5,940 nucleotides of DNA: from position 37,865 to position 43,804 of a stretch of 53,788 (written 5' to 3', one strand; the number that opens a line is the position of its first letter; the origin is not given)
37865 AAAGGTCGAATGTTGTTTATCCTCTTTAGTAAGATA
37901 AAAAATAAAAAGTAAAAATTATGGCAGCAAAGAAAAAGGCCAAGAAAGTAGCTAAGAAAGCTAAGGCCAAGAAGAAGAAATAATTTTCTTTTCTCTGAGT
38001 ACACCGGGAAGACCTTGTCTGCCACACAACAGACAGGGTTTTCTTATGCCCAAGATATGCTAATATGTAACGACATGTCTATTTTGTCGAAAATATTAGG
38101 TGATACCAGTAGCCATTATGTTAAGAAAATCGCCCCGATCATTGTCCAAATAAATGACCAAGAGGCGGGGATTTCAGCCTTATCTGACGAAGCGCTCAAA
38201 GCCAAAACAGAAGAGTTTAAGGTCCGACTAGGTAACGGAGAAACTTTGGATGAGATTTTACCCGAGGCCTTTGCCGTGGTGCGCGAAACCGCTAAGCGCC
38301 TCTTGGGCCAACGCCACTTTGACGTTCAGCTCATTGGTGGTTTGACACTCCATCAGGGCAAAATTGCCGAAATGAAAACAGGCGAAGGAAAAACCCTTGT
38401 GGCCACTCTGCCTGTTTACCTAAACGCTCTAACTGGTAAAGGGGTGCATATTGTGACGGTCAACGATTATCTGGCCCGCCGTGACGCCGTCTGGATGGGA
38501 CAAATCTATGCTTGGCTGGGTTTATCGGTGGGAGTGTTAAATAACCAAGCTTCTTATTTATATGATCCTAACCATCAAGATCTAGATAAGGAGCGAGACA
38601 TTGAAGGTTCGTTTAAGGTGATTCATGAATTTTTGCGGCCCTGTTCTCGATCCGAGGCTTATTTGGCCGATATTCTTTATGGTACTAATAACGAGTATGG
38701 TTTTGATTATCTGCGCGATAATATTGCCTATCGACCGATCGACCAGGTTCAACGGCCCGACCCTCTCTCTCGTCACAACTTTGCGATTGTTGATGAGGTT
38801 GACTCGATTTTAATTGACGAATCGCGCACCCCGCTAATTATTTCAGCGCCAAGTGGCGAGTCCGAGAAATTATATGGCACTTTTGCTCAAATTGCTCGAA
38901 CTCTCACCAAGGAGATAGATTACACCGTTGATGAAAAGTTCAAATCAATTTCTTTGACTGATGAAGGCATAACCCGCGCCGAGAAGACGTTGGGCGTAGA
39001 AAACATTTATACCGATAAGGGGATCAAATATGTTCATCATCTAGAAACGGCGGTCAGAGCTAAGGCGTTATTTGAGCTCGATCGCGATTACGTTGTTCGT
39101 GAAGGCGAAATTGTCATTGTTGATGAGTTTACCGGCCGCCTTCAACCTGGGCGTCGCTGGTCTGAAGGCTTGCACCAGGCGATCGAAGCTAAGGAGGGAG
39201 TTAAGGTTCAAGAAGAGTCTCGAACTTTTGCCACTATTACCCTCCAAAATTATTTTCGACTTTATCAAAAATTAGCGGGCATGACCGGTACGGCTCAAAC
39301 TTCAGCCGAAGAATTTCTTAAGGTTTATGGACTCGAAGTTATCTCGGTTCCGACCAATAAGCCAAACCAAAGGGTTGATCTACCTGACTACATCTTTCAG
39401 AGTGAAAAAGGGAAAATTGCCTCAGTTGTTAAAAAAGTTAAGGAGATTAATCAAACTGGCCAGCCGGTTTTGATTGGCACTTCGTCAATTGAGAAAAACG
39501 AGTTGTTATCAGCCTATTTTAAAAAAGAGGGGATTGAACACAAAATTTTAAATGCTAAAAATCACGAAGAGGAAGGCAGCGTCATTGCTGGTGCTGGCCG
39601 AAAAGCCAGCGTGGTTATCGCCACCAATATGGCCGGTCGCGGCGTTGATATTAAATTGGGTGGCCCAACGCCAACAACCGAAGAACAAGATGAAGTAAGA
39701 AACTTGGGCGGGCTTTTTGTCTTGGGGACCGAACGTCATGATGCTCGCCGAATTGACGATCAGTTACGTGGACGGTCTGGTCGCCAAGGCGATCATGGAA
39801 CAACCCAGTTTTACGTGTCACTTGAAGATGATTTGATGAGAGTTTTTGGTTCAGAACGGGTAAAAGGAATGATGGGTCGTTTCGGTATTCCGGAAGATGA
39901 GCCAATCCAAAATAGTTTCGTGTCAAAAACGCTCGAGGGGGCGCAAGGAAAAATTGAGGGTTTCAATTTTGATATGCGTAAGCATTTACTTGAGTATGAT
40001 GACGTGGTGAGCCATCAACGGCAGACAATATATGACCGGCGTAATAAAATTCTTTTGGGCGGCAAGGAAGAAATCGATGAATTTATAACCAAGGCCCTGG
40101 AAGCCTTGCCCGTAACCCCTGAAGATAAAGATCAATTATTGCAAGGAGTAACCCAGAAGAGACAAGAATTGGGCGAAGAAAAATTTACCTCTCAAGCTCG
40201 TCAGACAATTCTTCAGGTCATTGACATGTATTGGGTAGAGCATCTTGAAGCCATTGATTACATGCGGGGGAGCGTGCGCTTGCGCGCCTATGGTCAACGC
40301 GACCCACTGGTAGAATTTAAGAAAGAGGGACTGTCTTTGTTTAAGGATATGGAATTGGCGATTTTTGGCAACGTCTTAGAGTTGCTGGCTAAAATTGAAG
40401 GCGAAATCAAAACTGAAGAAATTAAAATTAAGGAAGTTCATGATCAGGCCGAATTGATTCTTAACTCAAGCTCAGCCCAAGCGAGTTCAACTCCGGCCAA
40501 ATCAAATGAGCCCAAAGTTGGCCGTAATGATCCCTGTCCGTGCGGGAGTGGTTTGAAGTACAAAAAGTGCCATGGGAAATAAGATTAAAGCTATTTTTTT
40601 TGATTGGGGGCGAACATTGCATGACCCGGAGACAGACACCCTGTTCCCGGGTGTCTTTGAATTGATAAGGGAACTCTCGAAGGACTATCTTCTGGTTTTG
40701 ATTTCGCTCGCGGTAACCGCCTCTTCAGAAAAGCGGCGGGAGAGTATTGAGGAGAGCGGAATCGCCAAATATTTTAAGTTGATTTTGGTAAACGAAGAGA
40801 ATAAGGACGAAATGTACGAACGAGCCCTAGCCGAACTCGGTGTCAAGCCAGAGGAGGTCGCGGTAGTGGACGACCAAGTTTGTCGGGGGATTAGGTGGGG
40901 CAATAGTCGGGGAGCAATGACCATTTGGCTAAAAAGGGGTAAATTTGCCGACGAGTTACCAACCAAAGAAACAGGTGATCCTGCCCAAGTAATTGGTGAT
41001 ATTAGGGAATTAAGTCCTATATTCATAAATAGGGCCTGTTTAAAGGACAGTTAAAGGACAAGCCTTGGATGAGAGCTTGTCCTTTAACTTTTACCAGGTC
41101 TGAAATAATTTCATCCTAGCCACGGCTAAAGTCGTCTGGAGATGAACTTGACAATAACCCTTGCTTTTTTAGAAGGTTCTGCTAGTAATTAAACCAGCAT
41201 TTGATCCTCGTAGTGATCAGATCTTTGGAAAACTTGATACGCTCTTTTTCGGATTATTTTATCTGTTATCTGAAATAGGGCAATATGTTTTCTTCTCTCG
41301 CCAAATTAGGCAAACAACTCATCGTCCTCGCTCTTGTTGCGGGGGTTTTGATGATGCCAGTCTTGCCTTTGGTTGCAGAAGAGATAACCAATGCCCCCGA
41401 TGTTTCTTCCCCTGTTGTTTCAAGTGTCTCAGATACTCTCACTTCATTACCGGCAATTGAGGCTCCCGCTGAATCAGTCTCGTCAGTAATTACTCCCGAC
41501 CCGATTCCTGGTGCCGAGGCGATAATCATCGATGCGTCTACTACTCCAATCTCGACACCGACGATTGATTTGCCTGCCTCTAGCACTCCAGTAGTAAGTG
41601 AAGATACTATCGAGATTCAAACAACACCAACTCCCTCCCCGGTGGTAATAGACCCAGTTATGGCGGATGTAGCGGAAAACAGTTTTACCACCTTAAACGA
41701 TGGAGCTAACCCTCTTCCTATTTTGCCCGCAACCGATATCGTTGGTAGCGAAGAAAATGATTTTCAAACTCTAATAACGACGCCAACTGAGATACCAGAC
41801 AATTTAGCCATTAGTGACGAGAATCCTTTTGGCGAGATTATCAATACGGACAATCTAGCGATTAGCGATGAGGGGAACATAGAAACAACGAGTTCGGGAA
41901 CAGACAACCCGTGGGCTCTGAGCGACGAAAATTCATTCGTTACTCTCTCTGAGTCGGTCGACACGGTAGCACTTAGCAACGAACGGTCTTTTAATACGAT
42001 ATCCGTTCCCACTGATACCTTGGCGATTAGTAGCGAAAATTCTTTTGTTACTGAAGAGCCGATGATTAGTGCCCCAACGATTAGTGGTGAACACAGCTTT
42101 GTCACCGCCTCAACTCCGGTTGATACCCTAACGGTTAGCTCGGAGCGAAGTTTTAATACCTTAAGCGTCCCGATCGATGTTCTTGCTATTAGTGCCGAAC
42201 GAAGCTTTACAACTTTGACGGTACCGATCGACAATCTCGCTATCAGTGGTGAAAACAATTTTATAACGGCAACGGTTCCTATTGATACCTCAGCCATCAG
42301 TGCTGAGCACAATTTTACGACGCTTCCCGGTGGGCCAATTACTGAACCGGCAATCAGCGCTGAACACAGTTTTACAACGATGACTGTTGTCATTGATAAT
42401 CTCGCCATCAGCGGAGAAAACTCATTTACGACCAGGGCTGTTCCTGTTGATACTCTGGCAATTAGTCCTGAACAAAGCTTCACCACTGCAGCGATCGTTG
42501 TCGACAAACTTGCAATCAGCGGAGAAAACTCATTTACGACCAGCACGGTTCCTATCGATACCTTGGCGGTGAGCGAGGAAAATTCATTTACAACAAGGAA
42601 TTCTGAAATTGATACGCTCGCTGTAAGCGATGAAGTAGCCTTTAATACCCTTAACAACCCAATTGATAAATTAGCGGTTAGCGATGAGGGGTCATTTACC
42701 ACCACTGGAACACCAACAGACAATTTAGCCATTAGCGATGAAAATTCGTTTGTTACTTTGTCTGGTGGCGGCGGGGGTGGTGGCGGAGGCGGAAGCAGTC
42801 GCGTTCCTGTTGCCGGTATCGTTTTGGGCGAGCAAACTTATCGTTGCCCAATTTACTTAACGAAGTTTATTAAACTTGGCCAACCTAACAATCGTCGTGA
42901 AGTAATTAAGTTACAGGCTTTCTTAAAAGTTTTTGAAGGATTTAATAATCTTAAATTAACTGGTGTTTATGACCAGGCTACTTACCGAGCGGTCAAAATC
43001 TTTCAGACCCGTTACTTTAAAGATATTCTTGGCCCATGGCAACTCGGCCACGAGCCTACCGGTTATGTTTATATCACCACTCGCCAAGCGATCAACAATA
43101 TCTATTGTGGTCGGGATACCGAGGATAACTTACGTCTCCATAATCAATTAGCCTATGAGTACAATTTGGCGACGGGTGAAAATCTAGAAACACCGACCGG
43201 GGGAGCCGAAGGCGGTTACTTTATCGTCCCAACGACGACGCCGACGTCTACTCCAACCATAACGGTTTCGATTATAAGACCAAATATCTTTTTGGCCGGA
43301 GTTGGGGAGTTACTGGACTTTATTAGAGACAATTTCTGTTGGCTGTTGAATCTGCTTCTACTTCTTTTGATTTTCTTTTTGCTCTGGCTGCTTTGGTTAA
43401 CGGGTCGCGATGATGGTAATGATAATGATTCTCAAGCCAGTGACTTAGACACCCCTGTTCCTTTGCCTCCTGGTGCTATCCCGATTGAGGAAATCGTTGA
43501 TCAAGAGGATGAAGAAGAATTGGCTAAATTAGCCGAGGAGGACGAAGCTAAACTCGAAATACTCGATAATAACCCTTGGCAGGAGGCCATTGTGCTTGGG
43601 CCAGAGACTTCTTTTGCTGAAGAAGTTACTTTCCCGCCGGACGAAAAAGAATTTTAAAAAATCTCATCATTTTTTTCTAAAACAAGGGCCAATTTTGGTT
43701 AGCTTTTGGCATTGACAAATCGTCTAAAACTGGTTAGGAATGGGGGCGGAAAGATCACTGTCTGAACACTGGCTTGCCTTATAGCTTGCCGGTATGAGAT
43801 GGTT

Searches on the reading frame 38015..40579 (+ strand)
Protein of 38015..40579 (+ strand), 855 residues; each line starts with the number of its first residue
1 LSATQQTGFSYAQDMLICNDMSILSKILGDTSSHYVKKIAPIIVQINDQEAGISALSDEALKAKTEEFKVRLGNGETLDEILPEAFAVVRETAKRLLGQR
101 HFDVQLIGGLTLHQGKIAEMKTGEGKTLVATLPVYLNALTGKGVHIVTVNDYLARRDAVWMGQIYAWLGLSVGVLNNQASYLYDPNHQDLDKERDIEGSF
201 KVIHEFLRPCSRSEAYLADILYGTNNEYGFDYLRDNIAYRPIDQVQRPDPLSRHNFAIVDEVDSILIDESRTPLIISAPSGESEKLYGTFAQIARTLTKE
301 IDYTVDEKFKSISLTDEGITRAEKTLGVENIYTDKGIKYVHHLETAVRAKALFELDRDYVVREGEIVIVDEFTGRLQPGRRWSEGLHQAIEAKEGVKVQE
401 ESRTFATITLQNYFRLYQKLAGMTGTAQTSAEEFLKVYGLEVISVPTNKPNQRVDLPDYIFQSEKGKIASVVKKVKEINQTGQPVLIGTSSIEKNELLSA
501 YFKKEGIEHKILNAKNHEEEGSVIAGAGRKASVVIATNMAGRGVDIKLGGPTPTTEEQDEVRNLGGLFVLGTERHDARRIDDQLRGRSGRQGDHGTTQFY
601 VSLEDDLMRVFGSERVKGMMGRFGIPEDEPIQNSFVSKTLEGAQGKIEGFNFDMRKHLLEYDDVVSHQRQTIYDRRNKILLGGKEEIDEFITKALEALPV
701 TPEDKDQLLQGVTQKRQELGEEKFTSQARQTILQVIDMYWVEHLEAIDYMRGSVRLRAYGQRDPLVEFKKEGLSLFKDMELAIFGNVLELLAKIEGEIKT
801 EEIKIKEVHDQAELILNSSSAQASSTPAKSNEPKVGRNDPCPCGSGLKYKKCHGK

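Call 10: search_protein_families(library=pfam, proteins=[window:38015-40579:+], max_evalue=0.001)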
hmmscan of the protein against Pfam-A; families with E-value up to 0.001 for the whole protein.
window:38015-40579:+ (855 aa): 5 families
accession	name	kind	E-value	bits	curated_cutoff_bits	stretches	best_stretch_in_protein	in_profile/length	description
PF07517.20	SecA_DEAD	-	2.1e-119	398.6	24.6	1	25-434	2-289/290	SecA DEAD-like domain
PF21090.3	P-loop_SecA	-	2.2e-72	243.4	27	2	450-551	1-102/205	SecA P-loop domain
PF07516.18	SecA_SW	-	9.3e-44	150.3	26.7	2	630-697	1-71/200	SecA Wing and Scaffold domain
PF01043.26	SecA_PP_bind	-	1.2e-40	139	23.5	1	283-391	2-110/110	SecA preprotein cross-linking domain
PF02810.21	SEC-C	-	3.8e-10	39.9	20.4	1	837-855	1-19/19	SEC-C motif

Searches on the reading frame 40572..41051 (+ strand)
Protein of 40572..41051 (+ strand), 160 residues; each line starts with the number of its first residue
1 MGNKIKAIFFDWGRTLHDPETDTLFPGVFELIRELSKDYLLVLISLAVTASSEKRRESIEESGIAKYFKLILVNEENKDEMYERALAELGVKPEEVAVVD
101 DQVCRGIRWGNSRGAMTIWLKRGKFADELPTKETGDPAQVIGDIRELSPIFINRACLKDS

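Call 10: search_protein_families(library=pfam, proteins=[window:40572-41051:+], max_evalue=0.001)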
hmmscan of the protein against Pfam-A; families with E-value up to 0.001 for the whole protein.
window:40572-41051:+ (160 aa): 4 families
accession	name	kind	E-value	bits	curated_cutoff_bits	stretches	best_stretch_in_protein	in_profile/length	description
PF13419.12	HAD_2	-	7.3e-10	39.7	23.8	1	4-119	61-177/178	Haloacid dehalogenase-like hydrolase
PF00702.32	Hydrolase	-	6.5e-08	33.6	26.4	1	20-103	95-181/191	haloacid dehalogenase-like hydrolase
PF13242.12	Hydrolase_like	-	1.6e-07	31.6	22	1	80-147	8-75/75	HAD-hyrolase-like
PF09419.16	PGP_phosphatase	-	6.8e-06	26.2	20.4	1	3-123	39-166/168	Mitochondrial PGP phosphatase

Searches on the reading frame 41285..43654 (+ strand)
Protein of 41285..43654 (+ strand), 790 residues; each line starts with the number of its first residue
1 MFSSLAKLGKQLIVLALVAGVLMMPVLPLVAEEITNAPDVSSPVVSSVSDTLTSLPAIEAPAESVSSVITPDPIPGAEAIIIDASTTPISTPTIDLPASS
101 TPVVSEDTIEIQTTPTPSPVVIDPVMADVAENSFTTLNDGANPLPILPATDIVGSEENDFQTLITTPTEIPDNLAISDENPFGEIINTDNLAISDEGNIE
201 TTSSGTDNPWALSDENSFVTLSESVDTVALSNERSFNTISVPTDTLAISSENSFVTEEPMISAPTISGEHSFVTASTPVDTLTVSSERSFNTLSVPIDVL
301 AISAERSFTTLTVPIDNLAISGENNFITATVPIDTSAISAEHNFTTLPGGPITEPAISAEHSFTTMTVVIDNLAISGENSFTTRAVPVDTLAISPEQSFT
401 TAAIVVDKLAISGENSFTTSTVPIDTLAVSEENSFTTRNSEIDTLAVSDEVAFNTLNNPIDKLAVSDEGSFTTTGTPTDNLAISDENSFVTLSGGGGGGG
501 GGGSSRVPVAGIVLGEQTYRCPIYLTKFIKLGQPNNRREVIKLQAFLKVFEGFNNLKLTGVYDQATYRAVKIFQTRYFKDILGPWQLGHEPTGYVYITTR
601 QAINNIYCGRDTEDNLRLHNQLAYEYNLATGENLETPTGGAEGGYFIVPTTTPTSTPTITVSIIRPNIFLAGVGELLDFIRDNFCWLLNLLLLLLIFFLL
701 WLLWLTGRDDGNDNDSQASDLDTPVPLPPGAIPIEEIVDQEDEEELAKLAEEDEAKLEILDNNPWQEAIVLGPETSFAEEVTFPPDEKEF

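Call 10: search_protein_families(library=pfam, proteins=[window:41285-43654:+], max_evalue=0.001)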
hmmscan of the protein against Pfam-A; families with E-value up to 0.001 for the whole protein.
window:41285-43654:+ (790 aa): 1 family
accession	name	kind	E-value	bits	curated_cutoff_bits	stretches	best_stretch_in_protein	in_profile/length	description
PF01471.23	PG_binding_1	-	7.9e-05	23.2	23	1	538-577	3-41/57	Putative peptidoglycan binding domain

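Call 57: search_protein_families(library=ncbifam, proteins=[window:41285-43654:+], max_evalue=0.1)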
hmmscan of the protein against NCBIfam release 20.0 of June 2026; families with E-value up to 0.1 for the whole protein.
window:41285-43654:+ (790 aa): 1 family
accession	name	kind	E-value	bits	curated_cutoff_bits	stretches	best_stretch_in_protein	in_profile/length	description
TIGR02869.1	spore_SleB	equivalog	0.0025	17.7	236.5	1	536-577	12-52/201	spore cortex-lytic enzyme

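Call 95: search_protein_families(library=phrogs, proteins=[window:41285-43654:+], max_evalue=0.001)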
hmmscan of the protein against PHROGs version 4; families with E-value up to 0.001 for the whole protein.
window:41285-43654:+ (790 aa): 0 families
